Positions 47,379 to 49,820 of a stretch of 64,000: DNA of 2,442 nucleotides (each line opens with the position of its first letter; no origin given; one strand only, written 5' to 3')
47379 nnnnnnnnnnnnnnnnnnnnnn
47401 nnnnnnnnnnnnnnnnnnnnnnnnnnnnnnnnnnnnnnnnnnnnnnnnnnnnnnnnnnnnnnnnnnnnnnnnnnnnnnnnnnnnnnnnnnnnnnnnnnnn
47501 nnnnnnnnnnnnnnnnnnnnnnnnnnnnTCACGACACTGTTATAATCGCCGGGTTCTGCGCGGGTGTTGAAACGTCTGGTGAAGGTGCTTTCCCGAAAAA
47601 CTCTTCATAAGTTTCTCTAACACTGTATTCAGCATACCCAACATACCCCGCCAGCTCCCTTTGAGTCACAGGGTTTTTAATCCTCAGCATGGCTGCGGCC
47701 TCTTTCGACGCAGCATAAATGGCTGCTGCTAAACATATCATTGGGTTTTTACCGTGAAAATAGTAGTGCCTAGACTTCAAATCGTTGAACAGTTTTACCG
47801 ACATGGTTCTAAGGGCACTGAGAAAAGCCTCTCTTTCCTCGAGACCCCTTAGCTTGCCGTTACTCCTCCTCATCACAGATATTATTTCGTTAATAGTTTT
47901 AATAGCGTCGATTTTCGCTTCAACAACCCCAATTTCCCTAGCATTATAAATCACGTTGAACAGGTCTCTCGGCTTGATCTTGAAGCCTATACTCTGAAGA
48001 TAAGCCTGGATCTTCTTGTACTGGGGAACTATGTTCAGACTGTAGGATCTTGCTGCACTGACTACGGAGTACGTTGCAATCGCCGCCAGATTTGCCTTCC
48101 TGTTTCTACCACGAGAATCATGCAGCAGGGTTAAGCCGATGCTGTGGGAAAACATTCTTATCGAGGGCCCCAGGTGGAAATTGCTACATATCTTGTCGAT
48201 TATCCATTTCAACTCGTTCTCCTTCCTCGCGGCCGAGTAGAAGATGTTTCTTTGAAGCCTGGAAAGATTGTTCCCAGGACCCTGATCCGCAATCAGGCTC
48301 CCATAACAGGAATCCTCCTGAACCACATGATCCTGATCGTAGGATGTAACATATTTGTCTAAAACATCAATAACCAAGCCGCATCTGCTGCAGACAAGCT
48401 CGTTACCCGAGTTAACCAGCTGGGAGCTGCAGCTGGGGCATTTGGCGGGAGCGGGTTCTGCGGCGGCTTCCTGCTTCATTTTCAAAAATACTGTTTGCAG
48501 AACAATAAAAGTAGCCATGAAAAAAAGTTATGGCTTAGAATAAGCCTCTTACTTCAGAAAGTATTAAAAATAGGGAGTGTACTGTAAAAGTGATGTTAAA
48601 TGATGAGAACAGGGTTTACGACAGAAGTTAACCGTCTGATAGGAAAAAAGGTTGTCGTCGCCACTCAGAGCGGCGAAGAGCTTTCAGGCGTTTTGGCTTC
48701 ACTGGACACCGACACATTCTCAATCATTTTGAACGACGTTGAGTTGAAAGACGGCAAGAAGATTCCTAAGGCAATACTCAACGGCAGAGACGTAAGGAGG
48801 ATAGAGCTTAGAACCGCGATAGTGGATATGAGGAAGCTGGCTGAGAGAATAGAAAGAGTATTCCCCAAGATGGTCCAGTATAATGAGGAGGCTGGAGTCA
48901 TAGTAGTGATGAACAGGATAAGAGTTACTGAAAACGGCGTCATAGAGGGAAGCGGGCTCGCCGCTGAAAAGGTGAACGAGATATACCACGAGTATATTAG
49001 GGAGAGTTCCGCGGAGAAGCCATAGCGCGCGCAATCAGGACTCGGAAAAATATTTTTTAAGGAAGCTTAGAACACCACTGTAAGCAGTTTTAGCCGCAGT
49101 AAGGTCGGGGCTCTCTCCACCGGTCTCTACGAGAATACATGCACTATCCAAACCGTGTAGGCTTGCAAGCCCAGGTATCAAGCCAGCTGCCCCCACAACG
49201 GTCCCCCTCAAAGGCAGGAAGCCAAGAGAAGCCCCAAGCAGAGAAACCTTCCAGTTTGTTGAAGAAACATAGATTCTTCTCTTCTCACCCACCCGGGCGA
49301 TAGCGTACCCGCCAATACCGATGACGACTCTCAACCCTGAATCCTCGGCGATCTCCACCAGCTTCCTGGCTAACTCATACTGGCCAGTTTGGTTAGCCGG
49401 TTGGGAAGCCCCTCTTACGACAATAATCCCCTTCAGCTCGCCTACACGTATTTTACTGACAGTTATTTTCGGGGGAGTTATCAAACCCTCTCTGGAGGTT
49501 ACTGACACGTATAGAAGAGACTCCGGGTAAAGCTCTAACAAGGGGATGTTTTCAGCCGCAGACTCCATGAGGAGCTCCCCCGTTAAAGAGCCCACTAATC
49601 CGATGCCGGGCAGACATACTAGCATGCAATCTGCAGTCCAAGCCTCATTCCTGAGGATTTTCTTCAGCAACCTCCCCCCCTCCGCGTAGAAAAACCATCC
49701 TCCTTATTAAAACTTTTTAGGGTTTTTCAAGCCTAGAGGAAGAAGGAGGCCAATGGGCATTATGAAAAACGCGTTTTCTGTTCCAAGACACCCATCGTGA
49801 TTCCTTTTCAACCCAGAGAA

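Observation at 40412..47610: Eleven-gene divergent membrane-machine locus combining a PilB/FlaI/VirB11-class ATPase, split TadB/C-like proteins and a membrane-anchored HerA/VirB4(CedB)-like ATPase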

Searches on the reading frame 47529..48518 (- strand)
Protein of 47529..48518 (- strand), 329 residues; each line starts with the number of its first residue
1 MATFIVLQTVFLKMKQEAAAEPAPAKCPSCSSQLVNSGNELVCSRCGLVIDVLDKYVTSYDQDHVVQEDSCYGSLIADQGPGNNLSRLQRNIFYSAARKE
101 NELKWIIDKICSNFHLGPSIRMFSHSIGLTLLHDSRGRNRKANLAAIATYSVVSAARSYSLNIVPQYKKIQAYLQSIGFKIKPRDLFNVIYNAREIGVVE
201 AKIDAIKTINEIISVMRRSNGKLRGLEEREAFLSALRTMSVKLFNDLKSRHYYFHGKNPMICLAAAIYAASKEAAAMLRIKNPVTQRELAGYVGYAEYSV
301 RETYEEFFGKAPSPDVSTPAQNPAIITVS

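Call 70: search_protein_families(library=pfam, max_evalue=0.001, proteins=[window:47529-48518:-])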
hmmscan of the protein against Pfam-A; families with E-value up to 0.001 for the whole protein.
window:47529-48518:- (329 aa): 1 family
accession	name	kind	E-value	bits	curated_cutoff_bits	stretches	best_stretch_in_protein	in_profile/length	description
PF08271.17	Zn_Ribbon_TF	-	3.4e-05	23.8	29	1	26-51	2-30/43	TFIIB zinc-binding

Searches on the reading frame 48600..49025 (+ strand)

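Call 70: search_protein_families(library=pfam, max_evalue=0.001, proteins=[window:48600-49025:+])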
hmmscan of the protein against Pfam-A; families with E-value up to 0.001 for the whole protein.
window:48600-49025:+ (141 aa): 3 families
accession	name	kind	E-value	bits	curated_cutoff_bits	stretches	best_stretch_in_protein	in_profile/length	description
PF14894.11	Lsm_C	-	3.9e-21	75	27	1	77-135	4-61/63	Lsm C-terminal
PF14438.12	SM-ATX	-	1.4e-07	32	29.8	1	10-54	8-54/81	Ataxin 2 SM domain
PF01423.28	LSM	-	1.3e-05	25.2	23.4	1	10-69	3-65/66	LSM domain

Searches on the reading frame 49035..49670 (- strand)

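Call 70: search_protein_families(library=pfam, max_evalue=0.001, proteins=[window:49035-49670:-])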
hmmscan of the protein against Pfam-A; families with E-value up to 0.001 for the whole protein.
window:49035-49670:- (211 aa): 1 family
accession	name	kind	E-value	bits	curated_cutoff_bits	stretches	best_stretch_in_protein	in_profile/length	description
PF09754.15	PAC2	-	2.9e-18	66.9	25.8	1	20-198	5-185/215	PAC2 family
